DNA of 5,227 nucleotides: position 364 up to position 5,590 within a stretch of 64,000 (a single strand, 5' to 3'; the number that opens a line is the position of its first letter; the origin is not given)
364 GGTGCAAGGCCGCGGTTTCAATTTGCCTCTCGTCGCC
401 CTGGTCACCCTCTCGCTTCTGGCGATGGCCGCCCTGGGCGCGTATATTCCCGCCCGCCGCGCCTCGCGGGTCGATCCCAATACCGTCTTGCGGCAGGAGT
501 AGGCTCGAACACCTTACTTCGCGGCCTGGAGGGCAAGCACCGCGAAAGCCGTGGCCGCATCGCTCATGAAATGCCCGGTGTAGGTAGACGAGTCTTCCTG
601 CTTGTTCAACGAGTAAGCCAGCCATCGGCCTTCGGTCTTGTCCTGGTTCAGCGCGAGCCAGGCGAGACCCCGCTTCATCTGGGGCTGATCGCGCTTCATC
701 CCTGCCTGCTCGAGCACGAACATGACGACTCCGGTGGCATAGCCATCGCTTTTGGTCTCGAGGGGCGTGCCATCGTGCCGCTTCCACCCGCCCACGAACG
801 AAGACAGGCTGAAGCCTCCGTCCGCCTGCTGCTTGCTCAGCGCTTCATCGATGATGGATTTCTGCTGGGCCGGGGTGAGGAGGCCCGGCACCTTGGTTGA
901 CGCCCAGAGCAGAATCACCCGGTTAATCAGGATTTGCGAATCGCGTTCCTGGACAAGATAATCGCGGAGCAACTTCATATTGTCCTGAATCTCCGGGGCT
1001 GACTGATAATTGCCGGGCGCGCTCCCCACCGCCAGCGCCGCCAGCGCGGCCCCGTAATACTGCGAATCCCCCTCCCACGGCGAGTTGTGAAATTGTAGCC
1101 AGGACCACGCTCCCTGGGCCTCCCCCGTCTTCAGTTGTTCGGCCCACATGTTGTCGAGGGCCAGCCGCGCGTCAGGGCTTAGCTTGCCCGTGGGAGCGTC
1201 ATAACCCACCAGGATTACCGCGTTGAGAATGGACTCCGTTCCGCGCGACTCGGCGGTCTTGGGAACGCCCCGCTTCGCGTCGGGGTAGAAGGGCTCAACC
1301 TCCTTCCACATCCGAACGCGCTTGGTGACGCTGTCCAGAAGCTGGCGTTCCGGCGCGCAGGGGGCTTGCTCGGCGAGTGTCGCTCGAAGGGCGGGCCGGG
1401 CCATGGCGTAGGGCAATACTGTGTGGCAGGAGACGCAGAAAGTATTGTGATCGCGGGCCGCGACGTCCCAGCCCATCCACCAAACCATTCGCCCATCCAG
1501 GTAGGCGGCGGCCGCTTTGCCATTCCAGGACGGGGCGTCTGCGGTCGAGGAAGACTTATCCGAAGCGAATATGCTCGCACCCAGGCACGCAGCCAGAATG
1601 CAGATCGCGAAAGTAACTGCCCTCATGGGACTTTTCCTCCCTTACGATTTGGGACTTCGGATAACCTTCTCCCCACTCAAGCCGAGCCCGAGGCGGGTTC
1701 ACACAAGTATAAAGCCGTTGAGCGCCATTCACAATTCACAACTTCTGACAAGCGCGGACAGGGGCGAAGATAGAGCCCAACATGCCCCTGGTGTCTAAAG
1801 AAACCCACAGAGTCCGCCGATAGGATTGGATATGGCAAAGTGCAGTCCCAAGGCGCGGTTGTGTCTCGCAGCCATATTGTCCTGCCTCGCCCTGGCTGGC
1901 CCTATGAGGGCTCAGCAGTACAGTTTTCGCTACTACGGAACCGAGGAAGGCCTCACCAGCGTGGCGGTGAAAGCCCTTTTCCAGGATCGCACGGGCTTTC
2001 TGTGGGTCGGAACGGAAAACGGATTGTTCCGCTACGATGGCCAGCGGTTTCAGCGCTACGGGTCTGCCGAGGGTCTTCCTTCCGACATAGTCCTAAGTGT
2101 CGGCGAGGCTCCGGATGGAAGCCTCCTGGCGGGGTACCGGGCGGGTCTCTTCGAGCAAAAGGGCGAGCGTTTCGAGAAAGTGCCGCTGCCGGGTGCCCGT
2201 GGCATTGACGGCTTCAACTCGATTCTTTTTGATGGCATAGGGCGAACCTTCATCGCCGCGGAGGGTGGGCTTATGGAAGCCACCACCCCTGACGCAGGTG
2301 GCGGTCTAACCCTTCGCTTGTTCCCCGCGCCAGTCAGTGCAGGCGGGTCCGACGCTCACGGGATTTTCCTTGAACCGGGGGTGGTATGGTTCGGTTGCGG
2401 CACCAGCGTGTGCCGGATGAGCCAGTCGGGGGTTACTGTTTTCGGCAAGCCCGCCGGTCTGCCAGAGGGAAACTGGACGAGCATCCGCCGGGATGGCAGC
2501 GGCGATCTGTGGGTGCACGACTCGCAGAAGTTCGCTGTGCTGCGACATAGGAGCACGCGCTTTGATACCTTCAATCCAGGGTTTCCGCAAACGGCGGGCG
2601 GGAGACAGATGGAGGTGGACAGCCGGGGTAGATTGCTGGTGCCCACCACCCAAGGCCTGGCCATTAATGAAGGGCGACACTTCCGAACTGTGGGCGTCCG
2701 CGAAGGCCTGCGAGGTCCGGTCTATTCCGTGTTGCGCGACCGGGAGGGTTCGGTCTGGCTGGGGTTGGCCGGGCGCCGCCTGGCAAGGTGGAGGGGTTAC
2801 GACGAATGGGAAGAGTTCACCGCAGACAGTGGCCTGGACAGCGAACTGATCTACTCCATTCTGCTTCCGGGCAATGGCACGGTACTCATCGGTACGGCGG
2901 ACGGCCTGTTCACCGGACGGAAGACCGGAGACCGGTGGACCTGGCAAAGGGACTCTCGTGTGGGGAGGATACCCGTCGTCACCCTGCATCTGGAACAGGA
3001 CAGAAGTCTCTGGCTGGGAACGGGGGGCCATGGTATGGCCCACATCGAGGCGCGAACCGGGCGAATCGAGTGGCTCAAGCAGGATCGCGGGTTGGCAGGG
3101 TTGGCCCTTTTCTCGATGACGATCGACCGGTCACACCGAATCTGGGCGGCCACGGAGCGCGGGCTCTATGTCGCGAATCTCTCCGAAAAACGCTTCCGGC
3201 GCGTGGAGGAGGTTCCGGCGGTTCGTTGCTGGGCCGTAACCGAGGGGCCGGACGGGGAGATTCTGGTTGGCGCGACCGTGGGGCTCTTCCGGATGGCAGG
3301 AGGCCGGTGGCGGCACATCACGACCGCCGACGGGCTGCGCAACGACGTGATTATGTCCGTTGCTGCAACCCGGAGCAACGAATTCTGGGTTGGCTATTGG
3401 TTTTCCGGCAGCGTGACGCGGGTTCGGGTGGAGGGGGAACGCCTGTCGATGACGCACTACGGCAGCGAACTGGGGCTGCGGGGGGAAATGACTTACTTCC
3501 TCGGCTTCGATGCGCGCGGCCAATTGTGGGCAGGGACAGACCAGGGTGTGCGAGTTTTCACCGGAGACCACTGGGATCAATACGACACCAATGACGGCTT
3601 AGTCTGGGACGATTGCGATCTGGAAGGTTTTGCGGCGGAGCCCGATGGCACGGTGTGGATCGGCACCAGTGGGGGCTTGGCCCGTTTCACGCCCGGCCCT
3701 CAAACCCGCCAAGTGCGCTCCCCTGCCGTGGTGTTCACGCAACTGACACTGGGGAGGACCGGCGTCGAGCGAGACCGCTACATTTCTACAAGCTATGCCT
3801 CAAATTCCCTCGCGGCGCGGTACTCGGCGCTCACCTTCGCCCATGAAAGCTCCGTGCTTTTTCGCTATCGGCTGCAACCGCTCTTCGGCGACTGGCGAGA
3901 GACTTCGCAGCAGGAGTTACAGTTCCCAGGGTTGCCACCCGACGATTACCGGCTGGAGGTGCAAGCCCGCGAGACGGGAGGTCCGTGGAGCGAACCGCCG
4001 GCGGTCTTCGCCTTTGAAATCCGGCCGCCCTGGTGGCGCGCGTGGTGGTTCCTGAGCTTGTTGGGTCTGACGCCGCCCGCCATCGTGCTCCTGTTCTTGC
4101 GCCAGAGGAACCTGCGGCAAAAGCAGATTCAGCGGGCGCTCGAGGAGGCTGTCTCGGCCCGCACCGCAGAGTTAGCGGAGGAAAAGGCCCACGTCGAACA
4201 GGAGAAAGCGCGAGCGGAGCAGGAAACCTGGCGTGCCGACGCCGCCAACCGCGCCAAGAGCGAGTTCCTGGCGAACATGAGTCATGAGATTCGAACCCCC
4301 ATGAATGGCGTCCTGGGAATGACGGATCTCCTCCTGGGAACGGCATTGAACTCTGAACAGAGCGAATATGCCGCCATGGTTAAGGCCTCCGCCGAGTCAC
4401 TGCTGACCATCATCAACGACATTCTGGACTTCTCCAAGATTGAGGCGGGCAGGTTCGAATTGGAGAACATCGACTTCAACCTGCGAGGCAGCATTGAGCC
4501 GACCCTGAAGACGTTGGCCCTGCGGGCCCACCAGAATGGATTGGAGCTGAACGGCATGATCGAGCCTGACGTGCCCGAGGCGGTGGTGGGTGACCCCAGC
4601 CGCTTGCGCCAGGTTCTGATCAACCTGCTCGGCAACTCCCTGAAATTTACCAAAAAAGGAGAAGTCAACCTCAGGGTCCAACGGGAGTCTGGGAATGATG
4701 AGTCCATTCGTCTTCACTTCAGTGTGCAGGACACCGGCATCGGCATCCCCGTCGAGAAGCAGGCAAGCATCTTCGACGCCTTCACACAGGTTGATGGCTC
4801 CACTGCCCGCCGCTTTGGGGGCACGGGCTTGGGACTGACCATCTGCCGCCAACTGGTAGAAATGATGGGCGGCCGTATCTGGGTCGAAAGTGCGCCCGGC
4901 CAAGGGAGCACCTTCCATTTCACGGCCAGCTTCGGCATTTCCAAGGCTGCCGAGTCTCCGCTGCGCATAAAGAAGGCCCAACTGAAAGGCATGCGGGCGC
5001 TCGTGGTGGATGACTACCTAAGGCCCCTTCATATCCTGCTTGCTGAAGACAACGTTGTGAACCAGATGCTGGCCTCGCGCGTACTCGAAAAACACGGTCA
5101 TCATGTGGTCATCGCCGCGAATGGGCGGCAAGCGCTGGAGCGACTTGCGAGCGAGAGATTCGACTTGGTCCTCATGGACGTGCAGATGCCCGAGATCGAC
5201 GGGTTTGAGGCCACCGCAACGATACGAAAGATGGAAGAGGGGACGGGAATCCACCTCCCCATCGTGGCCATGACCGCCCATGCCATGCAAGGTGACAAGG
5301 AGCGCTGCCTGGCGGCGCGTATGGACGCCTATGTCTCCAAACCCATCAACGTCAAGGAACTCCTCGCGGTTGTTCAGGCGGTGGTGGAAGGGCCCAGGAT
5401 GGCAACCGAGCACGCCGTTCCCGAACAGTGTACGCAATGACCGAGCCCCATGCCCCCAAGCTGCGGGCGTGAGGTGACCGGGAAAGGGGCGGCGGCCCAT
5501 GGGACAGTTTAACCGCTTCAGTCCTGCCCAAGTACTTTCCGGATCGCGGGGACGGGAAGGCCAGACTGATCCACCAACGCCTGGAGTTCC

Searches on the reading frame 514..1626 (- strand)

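Call 37: search_protein_families(library=pfam, proteins=[window:514-1626:-], max_evalue=0.001)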
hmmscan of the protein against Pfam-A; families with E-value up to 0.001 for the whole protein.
window:514-1626:- (370 aa): 1 family
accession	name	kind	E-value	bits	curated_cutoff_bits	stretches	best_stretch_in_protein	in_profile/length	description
PF13243.12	SQHop_cyclase_C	-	0.00035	20.2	26.1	1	296-369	188-259/319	Squalene-hopene cyclase C-terminal domain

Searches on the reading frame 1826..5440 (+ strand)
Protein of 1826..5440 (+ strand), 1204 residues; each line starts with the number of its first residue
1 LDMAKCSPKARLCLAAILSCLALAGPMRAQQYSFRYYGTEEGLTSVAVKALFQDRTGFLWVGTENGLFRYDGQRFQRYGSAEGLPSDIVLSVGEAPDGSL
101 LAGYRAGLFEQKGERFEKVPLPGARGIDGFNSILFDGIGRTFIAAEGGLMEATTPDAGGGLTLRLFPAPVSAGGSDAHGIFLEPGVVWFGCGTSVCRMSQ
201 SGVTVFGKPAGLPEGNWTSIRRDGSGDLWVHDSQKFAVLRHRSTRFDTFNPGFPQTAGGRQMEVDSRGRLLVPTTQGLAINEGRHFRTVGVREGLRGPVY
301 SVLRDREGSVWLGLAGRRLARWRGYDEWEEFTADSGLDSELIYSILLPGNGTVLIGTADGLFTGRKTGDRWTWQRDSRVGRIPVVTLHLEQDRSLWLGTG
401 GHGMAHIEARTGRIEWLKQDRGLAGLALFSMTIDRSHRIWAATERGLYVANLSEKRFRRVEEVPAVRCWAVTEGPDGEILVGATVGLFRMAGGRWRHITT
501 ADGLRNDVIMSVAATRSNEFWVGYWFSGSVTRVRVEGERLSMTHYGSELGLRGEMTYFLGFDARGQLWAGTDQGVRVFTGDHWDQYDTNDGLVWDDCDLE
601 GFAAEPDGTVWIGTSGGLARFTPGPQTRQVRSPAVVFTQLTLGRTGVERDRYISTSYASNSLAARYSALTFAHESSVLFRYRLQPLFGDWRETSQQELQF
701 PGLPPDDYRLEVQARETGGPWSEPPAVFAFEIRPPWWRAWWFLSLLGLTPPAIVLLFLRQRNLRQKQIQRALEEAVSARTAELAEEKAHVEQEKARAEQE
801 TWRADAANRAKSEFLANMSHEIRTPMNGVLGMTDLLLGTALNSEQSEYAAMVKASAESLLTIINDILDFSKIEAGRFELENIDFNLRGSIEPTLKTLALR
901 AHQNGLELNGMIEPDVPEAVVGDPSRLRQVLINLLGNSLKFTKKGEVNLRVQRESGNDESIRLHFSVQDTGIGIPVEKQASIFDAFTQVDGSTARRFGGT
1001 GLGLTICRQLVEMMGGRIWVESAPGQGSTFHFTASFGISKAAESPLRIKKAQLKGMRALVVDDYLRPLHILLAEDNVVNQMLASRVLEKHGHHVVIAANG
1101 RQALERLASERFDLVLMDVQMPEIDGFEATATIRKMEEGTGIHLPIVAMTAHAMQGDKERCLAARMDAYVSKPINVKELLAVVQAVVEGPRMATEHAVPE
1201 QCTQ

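Call 37: search_protein_families(library=pfam, proteins=[window:1826-5440:+], max_evalue=0.001)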
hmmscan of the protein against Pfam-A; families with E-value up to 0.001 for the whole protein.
window:1826-5440:+ (1204 aa): 5 families
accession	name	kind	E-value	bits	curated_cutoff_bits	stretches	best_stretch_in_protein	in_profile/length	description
PF02518.31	HATPase_c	-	3.1e-33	115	26.4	1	922-1034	1-107/111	Histidine kinase-, DNA gyrase B-, and HSP90-like ATPase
PF00072.30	Response_reg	-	1.1e-26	93.6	30.2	1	1070-1183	1-110/111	Response regulator receiver domain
PF00512.31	HisKA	-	1.8e-21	76.4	26.9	1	810-875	1-66/66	His Kinase A (phospho-acceptor) domain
PF07494.17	Reg_prop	-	3.7e-17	60.7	20.4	0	42-65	1-24/24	Two component regulator propeller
PF07495.19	Y_Y_Y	-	8.4e-09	35.6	26.6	1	673-732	4-64/65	Y_Y_Y domain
